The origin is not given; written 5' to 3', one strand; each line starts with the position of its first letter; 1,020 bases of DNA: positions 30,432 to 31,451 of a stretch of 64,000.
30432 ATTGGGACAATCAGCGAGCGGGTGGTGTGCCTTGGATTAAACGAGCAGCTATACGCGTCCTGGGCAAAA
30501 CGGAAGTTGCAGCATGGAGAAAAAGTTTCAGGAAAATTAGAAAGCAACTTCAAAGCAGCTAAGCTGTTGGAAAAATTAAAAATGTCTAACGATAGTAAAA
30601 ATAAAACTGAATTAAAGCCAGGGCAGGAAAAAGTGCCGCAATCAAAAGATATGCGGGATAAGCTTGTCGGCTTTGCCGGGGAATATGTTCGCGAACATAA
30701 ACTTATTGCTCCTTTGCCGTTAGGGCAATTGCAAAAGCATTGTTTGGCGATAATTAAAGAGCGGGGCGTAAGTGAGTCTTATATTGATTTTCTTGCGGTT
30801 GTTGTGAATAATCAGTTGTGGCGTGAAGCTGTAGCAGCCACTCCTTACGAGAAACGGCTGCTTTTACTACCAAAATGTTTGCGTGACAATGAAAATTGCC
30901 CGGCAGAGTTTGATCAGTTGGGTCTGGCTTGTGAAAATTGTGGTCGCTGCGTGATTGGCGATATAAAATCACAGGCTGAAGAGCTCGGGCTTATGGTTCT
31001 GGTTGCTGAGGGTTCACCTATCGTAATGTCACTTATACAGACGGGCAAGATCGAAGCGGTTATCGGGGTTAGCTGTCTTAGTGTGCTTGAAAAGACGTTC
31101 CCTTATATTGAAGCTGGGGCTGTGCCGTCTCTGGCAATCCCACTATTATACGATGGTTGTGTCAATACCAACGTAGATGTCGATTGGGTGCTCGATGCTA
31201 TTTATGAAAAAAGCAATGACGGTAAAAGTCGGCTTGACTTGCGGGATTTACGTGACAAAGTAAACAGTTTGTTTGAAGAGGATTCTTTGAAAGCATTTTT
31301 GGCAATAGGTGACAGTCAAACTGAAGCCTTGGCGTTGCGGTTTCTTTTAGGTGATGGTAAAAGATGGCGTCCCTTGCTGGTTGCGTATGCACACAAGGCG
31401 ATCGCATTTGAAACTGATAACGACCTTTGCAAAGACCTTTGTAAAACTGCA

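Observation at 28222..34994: Non-canonical terpenoid block: ferredoxin, B12-radical-SAM, Cys-domain-polyprenyl synthase fusion, a small alpha/alpha-toroid protein and an SHC-like cyclase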

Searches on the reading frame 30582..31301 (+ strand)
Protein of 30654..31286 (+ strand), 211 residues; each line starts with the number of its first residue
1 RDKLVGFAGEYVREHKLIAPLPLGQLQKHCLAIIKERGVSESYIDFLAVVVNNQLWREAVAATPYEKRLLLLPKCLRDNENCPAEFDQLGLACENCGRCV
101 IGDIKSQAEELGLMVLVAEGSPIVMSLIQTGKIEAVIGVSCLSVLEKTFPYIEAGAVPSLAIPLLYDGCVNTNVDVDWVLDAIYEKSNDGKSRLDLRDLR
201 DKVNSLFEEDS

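Call 40: search_protein_representatives(protein=window:30654-31286:+)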
Query: 211 residues. Proteins with E-value up to 0.001 (for the whole library): 941; up to 1e-10: 537; up to 1e-30: 227. The best 150 are listed.
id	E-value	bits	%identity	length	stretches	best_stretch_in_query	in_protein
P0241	1.6e-77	276.2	60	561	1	1-210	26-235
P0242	4.1e-72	258.5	56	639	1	1-205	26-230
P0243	1.3e-71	256.9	54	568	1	1-210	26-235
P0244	1.7e-69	250.0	55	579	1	1-209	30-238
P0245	5.3e-69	248.4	53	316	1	1-208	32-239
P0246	3.3e-68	245.8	53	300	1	6-211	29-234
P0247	8.2e-66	238.0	50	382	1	4-209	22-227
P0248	2.3e-65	236.5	55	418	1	17-209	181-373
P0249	7.0e-64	231.6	50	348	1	3-203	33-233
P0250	9.3e-64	231.2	52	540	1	10-211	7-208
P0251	1.6e-63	230.4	51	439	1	8-209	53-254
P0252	1.4e-62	227.3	51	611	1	1-208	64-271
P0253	2.2e-62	226.7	53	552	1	6-207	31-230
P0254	8.5e-62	224.8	47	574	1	2-208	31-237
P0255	9.9e-62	224.6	48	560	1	1-209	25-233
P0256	4.3e-61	222.5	50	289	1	6-210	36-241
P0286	6.5e-50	186.0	40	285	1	11-209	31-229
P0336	5.0e-43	163.5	44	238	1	19-182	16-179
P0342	1.0e-42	162.5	45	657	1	20-183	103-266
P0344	3.3e-42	160.9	40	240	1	9-204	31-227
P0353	4.8e-41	157.0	46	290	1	19-185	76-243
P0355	5.5e-41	156.9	42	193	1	15-183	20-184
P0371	1.2e-39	152.5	43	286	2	23-183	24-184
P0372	1.6e-39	152.1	40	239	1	7-209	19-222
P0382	2.7e-38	148.0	42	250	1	33-190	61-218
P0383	3.8e-38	147.6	42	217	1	32-187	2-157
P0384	5.4e-38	147.1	45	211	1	10-160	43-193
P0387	1.1e-37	146.1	44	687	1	33-176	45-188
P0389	1.2e-37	145.9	43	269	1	22-187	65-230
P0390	1.5e-37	145.7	36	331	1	9-198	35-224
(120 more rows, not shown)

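Call 42: search_protein_families(library=pfam, proteins=[P0344, P0372, P0336, P0355, P0246, P0256, P0245, P0247, P0387, P0342], max_evalue=0.001)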
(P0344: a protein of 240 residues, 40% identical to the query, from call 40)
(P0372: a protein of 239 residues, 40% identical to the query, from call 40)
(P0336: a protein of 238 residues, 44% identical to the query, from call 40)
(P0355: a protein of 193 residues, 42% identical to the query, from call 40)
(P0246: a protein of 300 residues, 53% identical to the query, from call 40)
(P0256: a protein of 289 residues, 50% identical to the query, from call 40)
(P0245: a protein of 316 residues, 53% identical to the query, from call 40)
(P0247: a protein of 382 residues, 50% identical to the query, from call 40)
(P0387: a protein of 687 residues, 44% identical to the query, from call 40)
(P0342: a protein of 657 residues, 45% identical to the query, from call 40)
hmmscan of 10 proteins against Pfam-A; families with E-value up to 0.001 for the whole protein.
P0344 (240 aa): 1 family
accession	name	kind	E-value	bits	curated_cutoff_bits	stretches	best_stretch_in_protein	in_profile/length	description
PF01976.22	DUF116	-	1.3e-26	93.4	25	1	66-204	17-154/155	Protein of unknown function DUF116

P0372 (239 aa): 1 family
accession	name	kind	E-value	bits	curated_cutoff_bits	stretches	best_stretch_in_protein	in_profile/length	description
PF01976.22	DUF116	-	1.1e-28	100.1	25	1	60-195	20-154/155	Protein of unknown function DUF116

P0336 (238 aa): 1 family
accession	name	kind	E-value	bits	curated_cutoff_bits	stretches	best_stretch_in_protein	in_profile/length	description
PF01976.22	DUF116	-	1.4e-38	132.3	25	1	31-178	7-153/155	Protein of unknown function DUF116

P0355 (193 aa): 1 family
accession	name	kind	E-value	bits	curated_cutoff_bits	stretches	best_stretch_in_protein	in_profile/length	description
PF01976.22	DUF116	-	1.1e-40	139.1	25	1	33-184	5-155/155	Protein of unknown function DUF116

P0246 (300 aa): 1 family
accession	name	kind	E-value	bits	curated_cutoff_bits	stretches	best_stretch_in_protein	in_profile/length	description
PF01976.22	DUF116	-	5.1e-35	120.7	25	1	55-205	5-154/155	Protein of unknown function DUF116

P0256 (289 aa): 1 family
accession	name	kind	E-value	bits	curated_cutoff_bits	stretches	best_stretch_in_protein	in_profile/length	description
PF01976.22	DUF116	-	3.4e-32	111.5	25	1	66-213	9-155/155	Protein of unknown function DUF116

P0245 (316 aa): 1 family
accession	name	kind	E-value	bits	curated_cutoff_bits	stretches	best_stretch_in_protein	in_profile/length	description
PF01976.22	DUF116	-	4.9e-38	130.5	25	1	63-213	5-154/155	Protein of unknown function DUF116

P0247 (382 aa): 2 families
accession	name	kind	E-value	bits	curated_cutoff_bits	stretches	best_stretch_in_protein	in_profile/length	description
PF01976.22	DUF116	-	9.2e-35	119.8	25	1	51-201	6-155/155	Protein of unknown function DUF116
PF00348.22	polyprenyl_synt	-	7.4e-25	88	27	1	242-376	5-130/251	Polyprenyl synthetase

P0387 (687 aa): 2 families
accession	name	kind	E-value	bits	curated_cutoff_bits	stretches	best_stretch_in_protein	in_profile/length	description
PF00348.22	polyprenyl_synt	-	9.9e-34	117.1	27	2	307-507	10-163/251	Polyprenyl synthetase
PF01976.22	DUF116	-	7.2e-32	110.4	25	1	45-194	6-154/155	Protein of unknown function DUF116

P0342 (657 aa): 2 families
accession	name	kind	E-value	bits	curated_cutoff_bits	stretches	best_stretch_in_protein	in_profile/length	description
PF00348.22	polyprenyl_synt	-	4.9e-41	141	27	1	320-567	6-235/251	Polyprenyl synthetase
PF01976.22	DUF116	-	1e-37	129.4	25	1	121-265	11-154/155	Protein of unknown function DUF116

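Call 45: find_homologous_proteins(query=P0355, max_evalue=0.00001)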
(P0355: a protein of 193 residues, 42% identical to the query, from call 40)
Query P0355 (193 aa): 373 proteins with E <= 0.00001 among 445 candidates; the best 120 are listed.
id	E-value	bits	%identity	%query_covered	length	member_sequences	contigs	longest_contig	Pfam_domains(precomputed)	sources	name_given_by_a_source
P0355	3.6e-127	440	100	100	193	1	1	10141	PF01976.24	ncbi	ncbi:MAG: DUF116 domain-containing protein, partial [Planctomycetota bacterium]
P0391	1.7e-110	385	88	100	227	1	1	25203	PF01976.24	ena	-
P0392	2.1e-108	378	85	99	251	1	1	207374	PF01976.24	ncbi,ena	-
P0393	5.6e-108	377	86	99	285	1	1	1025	PF01976.24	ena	-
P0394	7.8e-107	373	83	99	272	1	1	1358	PF01976.24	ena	-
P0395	2.4e-104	365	82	99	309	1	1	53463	PF01976.24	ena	-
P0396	3.8e-104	364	85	97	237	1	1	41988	PF01976.24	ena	-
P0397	5.9e-102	357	79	99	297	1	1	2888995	PF01976.24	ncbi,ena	-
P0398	1.2e-99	350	79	99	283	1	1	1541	PF01976.24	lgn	-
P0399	9.9e-99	347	88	89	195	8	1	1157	PF01976.24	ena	-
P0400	7.0e-98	344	87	88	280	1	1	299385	PF01976.24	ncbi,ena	-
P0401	1.7e-96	339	86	88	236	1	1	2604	PF01976.24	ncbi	-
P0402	1.7e-94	333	77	96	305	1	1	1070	PF01976.24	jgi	-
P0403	5.9e-94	331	74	98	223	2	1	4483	PF01976.24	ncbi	ncbi:MAG: DUF116 domain-containing protein, partial [Pirellulales bacterium]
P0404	1.1e-91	324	72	99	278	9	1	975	PF01976.24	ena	-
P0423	1.4e-87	310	72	95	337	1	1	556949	PF01976.24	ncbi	-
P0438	1.5e-84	301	69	96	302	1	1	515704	PF01976.24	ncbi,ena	-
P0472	1.9e-74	268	61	97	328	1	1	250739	PF01976.24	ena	-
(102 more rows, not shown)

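Call 46: find_encoding_contigs(protein=P0397, flank=10000, max_places=1)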
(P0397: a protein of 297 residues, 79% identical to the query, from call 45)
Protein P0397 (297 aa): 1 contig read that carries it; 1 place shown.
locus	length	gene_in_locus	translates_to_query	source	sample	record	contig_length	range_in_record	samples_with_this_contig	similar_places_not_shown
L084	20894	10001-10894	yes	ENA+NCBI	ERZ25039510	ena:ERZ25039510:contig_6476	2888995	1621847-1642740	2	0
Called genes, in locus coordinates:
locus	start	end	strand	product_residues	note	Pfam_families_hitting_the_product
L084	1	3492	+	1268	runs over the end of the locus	PF23500:DUF7133, PF13646:HEAT_2, PF13442:Cytochrome_CBB3 (faint), PF00034:Cytochrom_C (faint)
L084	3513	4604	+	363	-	-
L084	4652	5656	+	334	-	PF01073:3Beta_HSD, PF01370:Epimerase, PF04321:RmlD_sub_bind, PF05368:NmrA, PF13460:NAD_binding_10, PF16363:GDP_Man_Dehyd, PF07993:NAD_binding_4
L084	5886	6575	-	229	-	PF13751:DDE_Tnp_1_6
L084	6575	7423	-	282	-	PF05598:DUF772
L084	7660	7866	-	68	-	-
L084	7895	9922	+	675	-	PF00432:Prenyltrans (faint), PF13249:SQHop_cyclase_N, PF13243:SQHop_cyclase_C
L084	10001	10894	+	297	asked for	PF01976:DUF116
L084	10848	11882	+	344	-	PF00348:polyprenyl_synt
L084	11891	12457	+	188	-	-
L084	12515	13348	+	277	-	PF22624:AASDHPPT_N (weak), PF01648:ACPS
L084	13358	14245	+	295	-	PF01882:DUF58, PF13519:VWA_2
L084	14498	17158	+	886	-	PF07584:BatA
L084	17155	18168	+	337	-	-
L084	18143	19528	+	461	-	PF07090:GATase1_like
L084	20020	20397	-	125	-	-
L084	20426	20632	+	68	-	PF13443:HTH_26, PF13560:HTH_31 (weak), PF01381:HTH_3 (weak)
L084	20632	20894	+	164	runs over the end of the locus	-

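Call 47: find_encoding_contigs(protein=P0423, flank=10000, max_places=1)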
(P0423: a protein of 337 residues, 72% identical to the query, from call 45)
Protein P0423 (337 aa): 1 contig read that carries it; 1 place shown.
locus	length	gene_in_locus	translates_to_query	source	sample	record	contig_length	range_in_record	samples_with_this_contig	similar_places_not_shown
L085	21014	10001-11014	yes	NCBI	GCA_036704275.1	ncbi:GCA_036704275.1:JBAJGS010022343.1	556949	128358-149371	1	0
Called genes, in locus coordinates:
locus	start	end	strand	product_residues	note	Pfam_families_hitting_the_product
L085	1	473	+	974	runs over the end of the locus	PF01551:Peptidase_M23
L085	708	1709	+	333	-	PF01370:Epimerase, PF04321:RmlD_sub_bind, PF16363:GDP_Man_Dehyd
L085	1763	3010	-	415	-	PF01625:PMSR, PF01641:SelR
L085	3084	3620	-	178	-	-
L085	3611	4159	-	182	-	PF04306:DUF456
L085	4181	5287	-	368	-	PF04055:Radical_SAM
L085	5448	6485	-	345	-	PF00248:Aldo_ket_red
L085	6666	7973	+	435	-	PF01590:GAF, PF13185:GAF_2 (weak), PF00512:HisKA, PF02518:HATPase_c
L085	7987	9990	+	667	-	PF00432:Prenyltrans (weak), PF13243:SQHop_cyclase_C, PF07678:TED_complement (faint), PF09492:Pec_lyase (faint), PF13249:SQHop_cyclase_N, PF13243:SQHop_cyclase_C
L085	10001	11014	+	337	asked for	PF01976:DUF116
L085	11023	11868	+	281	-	PF00348:polyprenyl_synt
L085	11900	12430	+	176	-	-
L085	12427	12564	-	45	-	-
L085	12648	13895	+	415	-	PF00890:FAD_binding_2 (weak), PF01266:DAO (faint), PF01494:FAD_binding_3, PF04820:Trp_halogenase, PF05834:Lycopene_cycl (faint), PF07992:Pyr_redox_2 (faint), PF12831:FAD_oxidored, PF04820:Trp_halogenase, +1 more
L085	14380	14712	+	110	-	-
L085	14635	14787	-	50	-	-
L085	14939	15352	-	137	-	-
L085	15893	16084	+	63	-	-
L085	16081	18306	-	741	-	PF07635:PSCyt1, PF23414:Beta-prop_EML_2, PF24807:WD40_CDC20-Fz, PF25172:Beta-prop_WDR3_2nd, PF25174:Beta-prop_THOC3, PF25168:Beta-prop_WDR36-Utp21_2nd, PF25391:WD40_Gbeta, PF25047:Beta-prop_TEP1_2nd, +26 more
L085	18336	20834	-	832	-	PF07583:PSCyt2, PF07587:PSD1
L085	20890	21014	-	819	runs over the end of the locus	PF04151:PPC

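Call 51: search_protein_families(library=pfam, proteins=[L084:11891-12457:+, L085:11900-12430:+, L085:12648-13895:+], max_evalue=1)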
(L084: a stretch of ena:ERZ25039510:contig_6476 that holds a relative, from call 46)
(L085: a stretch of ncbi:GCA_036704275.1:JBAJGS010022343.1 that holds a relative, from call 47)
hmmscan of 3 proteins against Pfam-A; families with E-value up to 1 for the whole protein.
L084:11891-12457:+ (188 aa): 2 families
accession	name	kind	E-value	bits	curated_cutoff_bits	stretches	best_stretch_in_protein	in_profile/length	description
PF04414.18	tRNA_deacylase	-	0.084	12.8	33.6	1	29-73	37-84/205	D-aminoacyl-tRNA deacylase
PF07702.18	UTRA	-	0.088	13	23.8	1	138-178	8-48/141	UTRA domain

L085:11900-12430:+ (176 aa): 0 families

L085:12648-13895:+ (415 aa): 15 families
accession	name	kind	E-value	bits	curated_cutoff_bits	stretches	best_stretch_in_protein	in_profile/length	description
PF04820.20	Trp_halogenase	-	1.5e-27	97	21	2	6-79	1-80/458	Tryptophan halogenase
PF01494.25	FAD_binding_3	-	6.3e-19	68.8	22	1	5-312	2-303/349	FAD binding domain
PF12831.13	FAD_oxidored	-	4.1e-10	40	27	1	6-177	1-153/416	FAD dependent oxidoreductase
PF01266.30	DAO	-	1e-09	38.9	27.9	2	6-39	1-34/353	FAD dependent oxidoreductase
PF13450.12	NAD_binding_8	-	1.8e-08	34.9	21.9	1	9-37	1-29/68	NAD(P)-binding Rossmann-like domain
PF00890.30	FAD_binding_2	-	4.6e-07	29.8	20.4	1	6-38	1-33/414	FAD binding domain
PF05834.18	Lycopene_cycl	-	1.5e-06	28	23.4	2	6-35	1-32/380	Lycopene cyclase protein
PF07992.20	Pyr_redox_2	-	6.6e-06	26.2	26.1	1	5-38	1-35/291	Pyridine nucleotide-disulphide oxidoreductase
PF01134.28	GIDA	-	4.4e-05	23.1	22.1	1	6-34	1-29/391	Glucose inhibited division protein A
PF03486.20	HI0933_like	-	0.00036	20.5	50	1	6-37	2-33/244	HI0933-like protein Rossmann domain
PF01946.23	Thi4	-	0.0011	18.7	26.2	1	5-36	18-50/235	Thi4 family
PF13738.12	Pyr_redox_3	-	0.054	13.2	30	1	8-37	1-31/305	Pyridine nucleotide-disulphide oxidoreductase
PF00070.33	Pyr_redox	-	0.15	13.1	22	0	7-40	2-35/82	Pyridine nucleotide-disulphide oxidoreductase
PF08491.16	SE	-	0.16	11.4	20.1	1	264-317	101-154/276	Squalene epoxidase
PF02737.24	3HCDH_N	-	0.3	11.4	22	1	7-36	2-31/180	3-hydroxyacyl-CoA dehydrogenase, NAD binding domain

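Call 54: predict_structure(alignment_id=A3)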
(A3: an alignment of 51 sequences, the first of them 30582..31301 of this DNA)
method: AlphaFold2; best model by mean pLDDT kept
length: 240 residues; sequences in the alignment: 51
mean_pLDDT: 83.8   pTM: 0.80
mean pLDDT of the five models: 83.8, 82.9, 82.8, 82.5, 82.1
residues with pLDDT >= 90: 119; 70-90: 82; 50-70: 25; < 50: 14
segments of 3 or more residues with pLDDT < 50: 1-14
pLDDT, mean of each block of 10 residues (from residue 1): 39 65 96 97 90 97 95 95 94 88 65 71 85 95 79 90 90 80 92 82 95 71 75 82
secondary structure, 60 per line:
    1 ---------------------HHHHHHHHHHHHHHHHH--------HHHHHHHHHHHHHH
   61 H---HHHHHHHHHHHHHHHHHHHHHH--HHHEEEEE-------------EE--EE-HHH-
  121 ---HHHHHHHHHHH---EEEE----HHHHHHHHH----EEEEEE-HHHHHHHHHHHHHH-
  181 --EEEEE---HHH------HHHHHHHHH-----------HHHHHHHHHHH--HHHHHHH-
elements in order: H22-38 H47-61 H65-86 E92-96 H124-134 E138-141 H146-154 E159-164 H166-179 E183-187 H200-208 H220-230 H233-239

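Call 68: search_solved_structures(query=L085:11900-12430:+, max_evalue=10, show_alignments=1)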
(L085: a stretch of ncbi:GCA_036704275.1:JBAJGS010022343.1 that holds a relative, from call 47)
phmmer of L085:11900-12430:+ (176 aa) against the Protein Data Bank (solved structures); distinct sequences matched with E-value up to 10: 2.
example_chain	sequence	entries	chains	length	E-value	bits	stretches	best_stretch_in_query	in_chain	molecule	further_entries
1hxr_A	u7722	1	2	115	0.34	13.9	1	73-131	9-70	GUANINE NUCLEOTIDE EXCHANGE FACTOR MSS4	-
6f8l_G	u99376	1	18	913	4.3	10.3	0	111-149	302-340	Type IV pilus assembly protein PilF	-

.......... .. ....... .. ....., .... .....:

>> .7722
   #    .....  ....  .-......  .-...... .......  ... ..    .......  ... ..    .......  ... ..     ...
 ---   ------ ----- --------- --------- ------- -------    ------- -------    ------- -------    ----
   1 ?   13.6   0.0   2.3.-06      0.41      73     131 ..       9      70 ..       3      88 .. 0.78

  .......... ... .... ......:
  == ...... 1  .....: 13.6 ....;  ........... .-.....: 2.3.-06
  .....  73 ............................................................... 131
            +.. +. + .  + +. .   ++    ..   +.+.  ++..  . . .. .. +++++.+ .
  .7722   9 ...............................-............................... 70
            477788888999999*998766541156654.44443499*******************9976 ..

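Call 74: list_cluster_members(proteins=[P0286, P0344, P0372, P0382, P0383, P0384, P0389, P0390, P0371, P0353])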
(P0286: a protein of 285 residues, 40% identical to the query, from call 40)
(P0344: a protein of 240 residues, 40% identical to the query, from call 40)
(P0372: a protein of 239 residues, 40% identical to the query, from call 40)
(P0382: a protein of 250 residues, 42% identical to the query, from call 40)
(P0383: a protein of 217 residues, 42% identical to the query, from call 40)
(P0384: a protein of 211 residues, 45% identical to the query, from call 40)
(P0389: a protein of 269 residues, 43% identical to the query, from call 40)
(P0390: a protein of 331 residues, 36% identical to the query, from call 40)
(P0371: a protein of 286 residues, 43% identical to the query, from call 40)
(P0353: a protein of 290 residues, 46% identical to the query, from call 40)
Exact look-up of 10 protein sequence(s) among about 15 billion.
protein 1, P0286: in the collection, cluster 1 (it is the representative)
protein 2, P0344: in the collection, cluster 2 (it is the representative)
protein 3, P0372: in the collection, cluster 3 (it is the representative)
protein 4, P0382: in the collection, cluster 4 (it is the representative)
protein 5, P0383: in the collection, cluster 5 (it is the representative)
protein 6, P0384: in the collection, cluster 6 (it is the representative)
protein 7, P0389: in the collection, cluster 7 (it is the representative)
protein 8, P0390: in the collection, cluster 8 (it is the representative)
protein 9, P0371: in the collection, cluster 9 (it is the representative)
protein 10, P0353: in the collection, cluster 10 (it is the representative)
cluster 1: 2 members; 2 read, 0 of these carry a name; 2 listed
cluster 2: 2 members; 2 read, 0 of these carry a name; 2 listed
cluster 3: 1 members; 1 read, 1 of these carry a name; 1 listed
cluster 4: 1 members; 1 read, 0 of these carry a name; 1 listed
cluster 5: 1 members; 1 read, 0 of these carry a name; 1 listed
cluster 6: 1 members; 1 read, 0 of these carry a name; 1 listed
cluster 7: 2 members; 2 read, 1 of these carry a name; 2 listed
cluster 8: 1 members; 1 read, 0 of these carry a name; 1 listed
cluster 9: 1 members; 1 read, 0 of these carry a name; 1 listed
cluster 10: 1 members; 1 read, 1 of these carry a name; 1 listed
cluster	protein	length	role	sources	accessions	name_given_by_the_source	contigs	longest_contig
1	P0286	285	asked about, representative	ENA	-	-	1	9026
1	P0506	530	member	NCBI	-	-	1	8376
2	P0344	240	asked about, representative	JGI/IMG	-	-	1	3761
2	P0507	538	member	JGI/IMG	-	-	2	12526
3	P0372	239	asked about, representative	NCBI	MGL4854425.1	MAG: DUF116 domain-containing protein, partial [Lentisphaeria bacterium]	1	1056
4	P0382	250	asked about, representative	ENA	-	-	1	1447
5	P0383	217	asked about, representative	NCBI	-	-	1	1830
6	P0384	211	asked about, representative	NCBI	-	-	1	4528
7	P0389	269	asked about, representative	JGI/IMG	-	geranylgeranyl diphosphate synthase, type II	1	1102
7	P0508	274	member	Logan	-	-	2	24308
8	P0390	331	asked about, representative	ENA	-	-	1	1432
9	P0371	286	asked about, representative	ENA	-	-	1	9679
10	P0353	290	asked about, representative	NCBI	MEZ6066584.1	MAG: DUF116 domain-containing protein [Planctomycetaceae bacterium]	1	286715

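Call 76: find_encoding_contigs(protein=P0438, flank=7000, max_places=1)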
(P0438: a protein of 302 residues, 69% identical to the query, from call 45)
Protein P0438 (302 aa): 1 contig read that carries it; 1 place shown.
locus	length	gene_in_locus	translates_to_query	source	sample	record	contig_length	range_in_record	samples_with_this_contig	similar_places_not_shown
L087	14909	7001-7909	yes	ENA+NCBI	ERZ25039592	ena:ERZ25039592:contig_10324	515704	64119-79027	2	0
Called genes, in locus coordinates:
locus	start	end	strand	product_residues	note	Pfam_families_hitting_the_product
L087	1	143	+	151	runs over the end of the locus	PF01597:GCV_H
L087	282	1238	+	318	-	PF12838:Fer4_7 (faint), PF12837:Fer4_6 (faint)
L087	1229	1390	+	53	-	-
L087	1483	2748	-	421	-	PF00890:FAD_binding_2 (weak), PF01266:DAO (faint), PF12831:FAD_oxidored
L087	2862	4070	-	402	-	PF04055:Radical_SAM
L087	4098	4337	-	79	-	-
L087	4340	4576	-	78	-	-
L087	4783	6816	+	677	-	PF13249:SQHop_cyclase_N, PF00432:Prenyltrans (faint), PF07678:TED_complement (faint), PF13243:SQHop_cyclase_C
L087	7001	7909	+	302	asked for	PF01976:DUF116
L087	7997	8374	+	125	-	PF00348:polyprenyl_synt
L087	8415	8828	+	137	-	-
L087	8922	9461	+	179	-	-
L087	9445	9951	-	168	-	-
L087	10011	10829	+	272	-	PF00534:Glycos_transf_1, PF13692:Glyco_trans_1_4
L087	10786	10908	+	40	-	-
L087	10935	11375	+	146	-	PF13279:4HBT_2, PF03061:4HBT (weak)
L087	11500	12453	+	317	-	PF00432:Prenyltrans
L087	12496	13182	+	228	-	PF00005:ABC_tran, PF02463:SMC_N (faint), PF13304:AAA_21 (faint)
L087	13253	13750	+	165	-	-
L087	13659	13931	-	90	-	-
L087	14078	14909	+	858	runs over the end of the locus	PF02687:FtsX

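Call 77: find_encoding_contigs(protein=P0472, flank=7000, max_places=1)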
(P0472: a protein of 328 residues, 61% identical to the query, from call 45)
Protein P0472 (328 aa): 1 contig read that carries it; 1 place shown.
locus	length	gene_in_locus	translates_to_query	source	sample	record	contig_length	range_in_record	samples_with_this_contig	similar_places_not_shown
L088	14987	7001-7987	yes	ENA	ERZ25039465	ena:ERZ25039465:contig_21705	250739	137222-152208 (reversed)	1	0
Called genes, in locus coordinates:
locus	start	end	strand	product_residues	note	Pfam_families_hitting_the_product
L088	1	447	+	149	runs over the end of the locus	PF00581:Rhodanese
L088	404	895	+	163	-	PF07291:MauE, PF07681:DoxX (weak)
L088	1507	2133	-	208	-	PF00448:SRP54 (weak), PF02492:cobW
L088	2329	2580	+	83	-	-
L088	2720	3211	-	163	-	PF00155:Aminotran_1_2 (weak), PF01041:DegT_DnrJ_EryC1, PF01212:Beta_elim_lyase (weak), PF00266:Aminotran_5 (weak)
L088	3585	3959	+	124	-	PF01597:GCV_H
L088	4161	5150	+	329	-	PF12838:Fer4_7 (faint), PF12797:Fer4_2 (faint), PF12837:Fer4_6 (faint), PF13187:Fer4_9 (weak)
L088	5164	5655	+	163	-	PF13243:SQHop_cyclase_C (weak), PF13249:SQHop_cyclase_N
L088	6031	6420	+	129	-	PF13243:SQHop_cyclase_C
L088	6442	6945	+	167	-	PF13243:SQHop_cyclase_C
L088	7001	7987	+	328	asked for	PF01976:DUF116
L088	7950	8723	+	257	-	PF00348:polyprenyl_synt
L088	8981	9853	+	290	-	PF00432:Prenyltrans (weak)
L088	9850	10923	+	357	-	PF04055:Radical_SAM (weak)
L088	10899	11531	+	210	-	-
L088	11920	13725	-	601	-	-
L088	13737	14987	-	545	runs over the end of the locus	-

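Call 83: search_protein_families(library=pfam, proteins=[L087:1483-2748:-, L087:10935-11375:+, L088:10899-11531:+], max_evalue=0.0001)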
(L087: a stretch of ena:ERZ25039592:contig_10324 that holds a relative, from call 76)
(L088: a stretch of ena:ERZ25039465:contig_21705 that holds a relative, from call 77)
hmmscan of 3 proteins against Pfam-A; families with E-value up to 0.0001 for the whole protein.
L087:1483-2748:- (421 aa): 4 families
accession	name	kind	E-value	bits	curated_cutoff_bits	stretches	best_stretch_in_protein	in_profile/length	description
PF12831.13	FAD_oxidored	-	1.6e-95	321.3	27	1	7-410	1-416/416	FAD dependent oxidoreductase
PF00890.30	FAD_binding_2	-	1.5e-07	31.4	20.4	1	7-47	1-48/414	FAD binding domain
PF01266.30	DAO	-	2.6e-06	27.6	27.9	0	7-41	1-36/353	FAD dependent oxidoreductase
PF01134.28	GIDA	-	7.6e-05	22.4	22.1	0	7-37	1-29/391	Glucose inhibited division protein A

L087:10935-11375:+ (146 aa): 2 families
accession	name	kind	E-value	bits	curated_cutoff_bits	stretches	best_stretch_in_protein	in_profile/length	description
PF13279.12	4HBT_2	-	5.4e-09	37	25.5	1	11-116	1-107/122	Thioesterase-like superfamily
PF03061.28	4HBT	-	1.8e-07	31.8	20.6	1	20-100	2-74/79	Thioesterase superfamily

L088:10899-11531:+ (210 aa): 0 families
